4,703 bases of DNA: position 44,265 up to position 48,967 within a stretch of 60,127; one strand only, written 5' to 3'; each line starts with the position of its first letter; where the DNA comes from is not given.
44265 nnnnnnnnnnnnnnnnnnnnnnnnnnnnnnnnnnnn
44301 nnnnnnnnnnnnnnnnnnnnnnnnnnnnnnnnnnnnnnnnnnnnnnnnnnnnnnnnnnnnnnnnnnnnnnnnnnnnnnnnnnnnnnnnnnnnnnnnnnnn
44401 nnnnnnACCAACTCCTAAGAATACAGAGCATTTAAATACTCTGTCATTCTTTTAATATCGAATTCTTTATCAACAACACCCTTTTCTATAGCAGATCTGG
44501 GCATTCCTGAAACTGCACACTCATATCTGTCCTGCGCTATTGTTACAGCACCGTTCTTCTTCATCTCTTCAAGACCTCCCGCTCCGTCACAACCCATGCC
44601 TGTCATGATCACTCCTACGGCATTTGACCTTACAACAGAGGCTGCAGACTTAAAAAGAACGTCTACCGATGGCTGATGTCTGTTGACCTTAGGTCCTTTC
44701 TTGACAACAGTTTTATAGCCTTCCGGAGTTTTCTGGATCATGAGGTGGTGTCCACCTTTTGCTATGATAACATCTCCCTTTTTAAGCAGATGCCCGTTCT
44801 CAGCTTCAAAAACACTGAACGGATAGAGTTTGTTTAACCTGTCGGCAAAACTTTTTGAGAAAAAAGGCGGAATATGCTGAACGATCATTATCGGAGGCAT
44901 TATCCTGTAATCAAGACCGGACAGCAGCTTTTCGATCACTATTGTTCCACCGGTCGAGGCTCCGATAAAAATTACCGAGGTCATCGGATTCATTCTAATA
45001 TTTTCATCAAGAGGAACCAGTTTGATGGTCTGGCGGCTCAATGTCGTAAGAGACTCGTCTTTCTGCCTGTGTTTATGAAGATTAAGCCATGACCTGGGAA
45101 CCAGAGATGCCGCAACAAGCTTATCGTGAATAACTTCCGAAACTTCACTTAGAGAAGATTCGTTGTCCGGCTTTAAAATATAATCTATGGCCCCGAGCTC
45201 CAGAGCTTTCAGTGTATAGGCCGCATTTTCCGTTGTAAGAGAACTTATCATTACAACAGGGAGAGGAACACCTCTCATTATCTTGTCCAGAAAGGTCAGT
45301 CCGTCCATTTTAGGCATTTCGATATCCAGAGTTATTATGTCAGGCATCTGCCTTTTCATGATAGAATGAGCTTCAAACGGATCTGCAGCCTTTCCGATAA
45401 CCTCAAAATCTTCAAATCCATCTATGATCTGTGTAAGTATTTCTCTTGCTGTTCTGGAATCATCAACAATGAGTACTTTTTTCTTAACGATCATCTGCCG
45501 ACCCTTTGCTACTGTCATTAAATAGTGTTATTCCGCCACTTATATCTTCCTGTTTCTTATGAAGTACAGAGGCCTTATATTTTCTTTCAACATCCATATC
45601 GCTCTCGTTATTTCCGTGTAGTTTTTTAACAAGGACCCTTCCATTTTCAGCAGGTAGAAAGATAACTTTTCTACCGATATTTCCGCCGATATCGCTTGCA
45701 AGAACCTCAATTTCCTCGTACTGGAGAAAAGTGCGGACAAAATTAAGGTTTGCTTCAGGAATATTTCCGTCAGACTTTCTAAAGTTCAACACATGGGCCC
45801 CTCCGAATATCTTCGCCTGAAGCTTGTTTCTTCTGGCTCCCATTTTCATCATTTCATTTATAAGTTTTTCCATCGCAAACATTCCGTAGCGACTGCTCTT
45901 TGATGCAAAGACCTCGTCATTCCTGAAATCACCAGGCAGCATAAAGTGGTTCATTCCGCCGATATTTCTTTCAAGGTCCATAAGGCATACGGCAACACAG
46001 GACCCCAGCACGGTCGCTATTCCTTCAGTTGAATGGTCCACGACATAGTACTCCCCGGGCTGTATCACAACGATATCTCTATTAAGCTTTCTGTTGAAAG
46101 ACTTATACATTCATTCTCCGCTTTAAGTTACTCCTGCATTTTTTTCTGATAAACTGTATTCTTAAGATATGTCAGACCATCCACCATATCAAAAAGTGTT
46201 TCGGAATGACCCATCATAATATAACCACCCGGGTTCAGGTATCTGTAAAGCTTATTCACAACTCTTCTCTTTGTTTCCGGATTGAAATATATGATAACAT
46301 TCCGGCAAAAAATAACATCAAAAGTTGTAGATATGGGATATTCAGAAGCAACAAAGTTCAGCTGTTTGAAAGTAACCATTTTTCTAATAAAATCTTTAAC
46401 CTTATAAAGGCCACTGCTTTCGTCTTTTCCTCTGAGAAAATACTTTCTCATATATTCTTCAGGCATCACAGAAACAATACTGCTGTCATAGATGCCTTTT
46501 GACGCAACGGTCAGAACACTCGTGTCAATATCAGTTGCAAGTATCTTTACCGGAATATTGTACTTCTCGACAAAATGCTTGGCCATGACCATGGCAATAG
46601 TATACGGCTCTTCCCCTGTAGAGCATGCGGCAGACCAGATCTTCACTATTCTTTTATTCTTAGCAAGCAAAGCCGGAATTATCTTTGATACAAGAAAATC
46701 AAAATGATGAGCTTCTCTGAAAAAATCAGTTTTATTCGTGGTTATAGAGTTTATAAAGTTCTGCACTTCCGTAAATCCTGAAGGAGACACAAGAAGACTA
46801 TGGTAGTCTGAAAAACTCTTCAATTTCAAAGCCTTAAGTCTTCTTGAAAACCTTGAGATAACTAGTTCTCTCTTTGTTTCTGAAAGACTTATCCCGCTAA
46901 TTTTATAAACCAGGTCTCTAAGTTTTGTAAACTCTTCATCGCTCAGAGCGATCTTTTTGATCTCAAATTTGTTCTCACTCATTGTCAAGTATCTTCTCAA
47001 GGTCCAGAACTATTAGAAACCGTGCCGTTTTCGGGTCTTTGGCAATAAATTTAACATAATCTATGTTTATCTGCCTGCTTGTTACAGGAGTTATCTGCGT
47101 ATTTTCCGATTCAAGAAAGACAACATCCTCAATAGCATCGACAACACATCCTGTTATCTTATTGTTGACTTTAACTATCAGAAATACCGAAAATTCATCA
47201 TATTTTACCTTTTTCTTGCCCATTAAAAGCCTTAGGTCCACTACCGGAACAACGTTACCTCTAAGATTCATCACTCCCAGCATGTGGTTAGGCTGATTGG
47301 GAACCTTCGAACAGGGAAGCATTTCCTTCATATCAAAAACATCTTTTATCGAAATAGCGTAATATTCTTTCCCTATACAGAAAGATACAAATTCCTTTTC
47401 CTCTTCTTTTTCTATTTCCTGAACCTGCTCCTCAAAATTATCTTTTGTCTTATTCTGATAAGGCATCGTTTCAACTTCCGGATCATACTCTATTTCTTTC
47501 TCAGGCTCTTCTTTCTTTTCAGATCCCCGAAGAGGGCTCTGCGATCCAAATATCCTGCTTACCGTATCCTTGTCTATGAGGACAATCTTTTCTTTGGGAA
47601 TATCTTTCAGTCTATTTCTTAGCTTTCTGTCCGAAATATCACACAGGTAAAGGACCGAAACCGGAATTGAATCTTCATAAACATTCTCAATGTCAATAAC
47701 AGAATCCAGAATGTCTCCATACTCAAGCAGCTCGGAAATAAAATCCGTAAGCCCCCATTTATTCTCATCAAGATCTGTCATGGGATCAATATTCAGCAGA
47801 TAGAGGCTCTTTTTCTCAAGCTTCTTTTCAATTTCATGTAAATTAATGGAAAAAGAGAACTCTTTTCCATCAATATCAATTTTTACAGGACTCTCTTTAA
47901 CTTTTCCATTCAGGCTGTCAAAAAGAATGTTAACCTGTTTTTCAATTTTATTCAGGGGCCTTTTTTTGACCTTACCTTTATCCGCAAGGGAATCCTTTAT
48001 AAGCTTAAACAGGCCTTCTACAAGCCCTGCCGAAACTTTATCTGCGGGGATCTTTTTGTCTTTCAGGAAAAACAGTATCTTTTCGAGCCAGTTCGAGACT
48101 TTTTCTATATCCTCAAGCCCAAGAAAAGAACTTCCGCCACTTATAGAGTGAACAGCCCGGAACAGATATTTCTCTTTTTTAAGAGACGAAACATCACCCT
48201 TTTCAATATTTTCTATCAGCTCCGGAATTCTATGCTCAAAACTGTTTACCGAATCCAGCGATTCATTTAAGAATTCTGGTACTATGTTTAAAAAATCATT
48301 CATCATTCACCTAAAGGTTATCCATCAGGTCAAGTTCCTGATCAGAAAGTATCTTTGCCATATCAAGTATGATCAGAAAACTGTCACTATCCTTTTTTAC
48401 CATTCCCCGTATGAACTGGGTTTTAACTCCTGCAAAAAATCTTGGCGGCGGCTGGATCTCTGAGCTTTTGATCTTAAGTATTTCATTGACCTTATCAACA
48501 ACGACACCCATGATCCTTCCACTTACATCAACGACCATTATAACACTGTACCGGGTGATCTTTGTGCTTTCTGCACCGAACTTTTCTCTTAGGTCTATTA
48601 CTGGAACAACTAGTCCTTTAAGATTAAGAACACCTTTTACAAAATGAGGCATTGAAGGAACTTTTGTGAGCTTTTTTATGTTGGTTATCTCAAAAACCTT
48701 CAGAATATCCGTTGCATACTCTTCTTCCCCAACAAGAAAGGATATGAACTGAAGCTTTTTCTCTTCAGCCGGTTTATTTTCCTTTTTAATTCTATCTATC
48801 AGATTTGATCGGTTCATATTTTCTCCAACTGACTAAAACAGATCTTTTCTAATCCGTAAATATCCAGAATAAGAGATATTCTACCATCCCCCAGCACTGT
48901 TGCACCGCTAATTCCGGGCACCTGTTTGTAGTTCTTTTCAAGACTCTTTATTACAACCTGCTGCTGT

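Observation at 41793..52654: Receptor-less Che-type chemosensory operon wired to a partner-switching pair and a REC-PATAN-TPR protein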

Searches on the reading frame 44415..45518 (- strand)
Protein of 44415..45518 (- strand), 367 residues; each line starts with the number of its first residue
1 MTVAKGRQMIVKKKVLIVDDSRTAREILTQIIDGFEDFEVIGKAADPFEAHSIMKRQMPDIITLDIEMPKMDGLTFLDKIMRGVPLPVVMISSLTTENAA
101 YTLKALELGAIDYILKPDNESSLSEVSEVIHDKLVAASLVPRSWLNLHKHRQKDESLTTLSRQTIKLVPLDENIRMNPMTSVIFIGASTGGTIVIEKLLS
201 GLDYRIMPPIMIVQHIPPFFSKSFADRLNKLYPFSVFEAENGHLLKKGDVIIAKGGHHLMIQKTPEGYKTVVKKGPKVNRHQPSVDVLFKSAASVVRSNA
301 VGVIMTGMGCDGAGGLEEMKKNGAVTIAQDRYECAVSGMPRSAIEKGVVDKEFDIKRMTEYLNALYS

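Call 4: search_protein_families(library=pfam, proteins=[window:44415-45518:-], max_evalue=0.01)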
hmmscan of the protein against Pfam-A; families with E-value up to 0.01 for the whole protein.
window:44415-45518:- (367 aa): 2 families
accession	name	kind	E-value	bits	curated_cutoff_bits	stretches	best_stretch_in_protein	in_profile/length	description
PF01339.22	CheB_methylest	-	4.7e-57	192.9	24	1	183-361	1-173/174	CheB methylesterase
PF00072.30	Response_reg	-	5.3e-24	85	30.2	1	15-124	1-107/111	Response regulator receiver domain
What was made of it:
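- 44415..45518 (-): CheB methylesterase with a canonical receiver. Pfam CheB_methylest 192.9 bits + REC 85 bits (call 4).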

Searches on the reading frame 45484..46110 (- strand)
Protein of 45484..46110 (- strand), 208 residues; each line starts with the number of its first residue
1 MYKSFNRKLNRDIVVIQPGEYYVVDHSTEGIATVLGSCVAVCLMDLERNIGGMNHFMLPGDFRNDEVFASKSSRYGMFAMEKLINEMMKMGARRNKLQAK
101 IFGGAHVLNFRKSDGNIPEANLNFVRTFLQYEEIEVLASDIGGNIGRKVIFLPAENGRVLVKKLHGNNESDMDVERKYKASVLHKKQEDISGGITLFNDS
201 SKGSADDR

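Call 4: search_protein_families(library=pfam, proteins=[window:45484-46110:-], max_evalue=0.01)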
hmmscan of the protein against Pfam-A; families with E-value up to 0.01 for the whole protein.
window:45484-46110:- (208 aa): 1 family
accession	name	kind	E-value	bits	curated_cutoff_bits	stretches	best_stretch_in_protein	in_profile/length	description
PF03975.18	CheD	-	3.7e-29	101.5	25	1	57-163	1-108/108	CheD chemotactic sensory transduction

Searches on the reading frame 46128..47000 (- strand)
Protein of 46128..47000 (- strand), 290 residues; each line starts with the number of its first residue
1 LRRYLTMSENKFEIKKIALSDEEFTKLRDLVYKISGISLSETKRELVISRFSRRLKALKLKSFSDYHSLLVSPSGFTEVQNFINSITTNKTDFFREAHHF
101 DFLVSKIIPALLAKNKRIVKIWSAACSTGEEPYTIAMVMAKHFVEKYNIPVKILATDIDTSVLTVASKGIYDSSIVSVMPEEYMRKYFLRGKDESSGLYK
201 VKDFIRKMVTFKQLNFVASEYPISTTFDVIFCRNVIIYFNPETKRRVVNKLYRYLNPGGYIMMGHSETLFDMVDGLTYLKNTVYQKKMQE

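Call 4: search_protein_families(library=pfam, proteins=[window:46128-47000:-], max_evalue=0.01)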
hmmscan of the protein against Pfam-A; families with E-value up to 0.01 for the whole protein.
window:46128-47000:- (290 aa): 6 families
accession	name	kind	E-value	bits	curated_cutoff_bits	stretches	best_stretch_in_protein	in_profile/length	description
PF01739.24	CheR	-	1e-64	218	27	1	89-282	1-192/195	CheR methyltransferase, SAM binding domain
PF03705.20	CheR_N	-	4.6e-15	55.5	27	1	22-72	1-51/53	CheR methyltransferase, all-alpha domain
PF08242.18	Methyltransf_12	-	1.5e-06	29.2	30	1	209-261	51-98/98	Methyltransferase domain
PF13649.12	Methyltransf_25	-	6.6e-06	27.2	27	1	209-259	48-97/97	Methyltransferase domain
PF08241.18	Methyltransf_11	-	1.3e-05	26.2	21.2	1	210-262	45-94/95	Methyltransferase domain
PF13847.12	Methyltransf_31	-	0.00039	20.6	27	1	208-268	55-114/145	Methyltransferase domain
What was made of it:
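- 46128..47000 (-): CheR methyltransferase. Pfam CheR 218 bits + CheR_N (call 4).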

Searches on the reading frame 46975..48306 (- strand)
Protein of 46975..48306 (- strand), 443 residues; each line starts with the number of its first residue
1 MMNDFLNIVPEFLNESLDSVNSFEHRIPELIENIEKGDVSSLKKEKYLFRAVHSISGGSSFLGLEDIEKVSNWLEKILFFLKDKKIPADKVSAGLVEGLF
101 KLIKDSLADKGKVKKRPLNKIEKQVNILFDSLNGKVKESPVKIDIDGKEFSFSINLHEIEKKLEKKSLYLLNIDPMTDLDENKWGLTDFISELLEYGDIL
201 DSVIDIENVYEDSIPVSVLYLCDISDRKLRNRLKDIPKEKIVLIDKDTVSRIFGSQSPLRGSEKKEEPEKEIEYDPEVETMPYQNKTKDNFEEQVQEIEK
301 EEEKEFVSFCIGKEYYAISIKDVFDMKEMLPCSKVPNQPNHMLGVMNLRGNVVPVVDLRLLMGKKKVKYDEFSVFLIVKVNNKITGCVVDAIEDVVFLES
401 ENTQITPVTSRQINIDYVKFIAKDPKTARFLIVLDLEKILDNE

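Call 4: search_protein_families(library=pfam, proteins=[window:46975-48306:-], max_evalue=0.01)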
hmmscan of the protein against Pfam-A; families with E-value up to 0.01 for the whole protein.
window:46975-48306:- (443 aa): 2 families
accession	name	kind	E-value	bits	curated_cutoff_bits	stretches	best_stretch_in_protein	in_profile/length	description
PF01584.24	CheW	-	4.8e-27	94.7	23.5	1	305-442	1-136/138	CheW-like domain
PF01627.28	Hpt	-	1.3e-06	29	24.6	1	21-91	4-69/84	Hpt domain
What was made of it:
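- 46975..48306 (-): HPt-linker-CheW hybrid (CheA P1 and P5 without the kinase core); the His is retained (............). Pfam Hpt 29 bits + CheW 94.7 bits (call 4).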

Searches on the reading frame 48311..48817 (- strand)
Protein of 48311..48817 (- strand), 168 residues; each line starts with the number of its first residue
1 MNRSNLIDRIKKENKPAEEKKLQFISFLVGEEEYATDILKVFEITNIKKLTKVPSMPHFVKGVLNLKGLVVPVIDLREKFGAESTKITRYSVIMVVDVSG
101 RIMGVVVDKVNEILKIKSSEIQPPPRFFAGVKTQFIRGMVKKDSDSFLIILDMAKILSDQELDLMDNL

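Call 4: search_protein_families(library=pfam, proteins=[window:48311-48817:-], max_evalue=0.01)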
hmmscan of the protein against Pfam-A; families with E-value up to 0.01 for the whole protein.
window:48311-48817:- (168 aa): 1 family
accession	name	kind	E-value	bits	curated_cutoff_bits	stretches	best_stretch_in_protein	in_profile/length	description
PF01584.24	CheW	-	2.6e-36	124.7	23.5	1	23-160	1-137/138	CheW-like domain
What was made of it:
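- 48311..48817 (-): CheW. Pfam CheW 124.7 bits (call 4).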
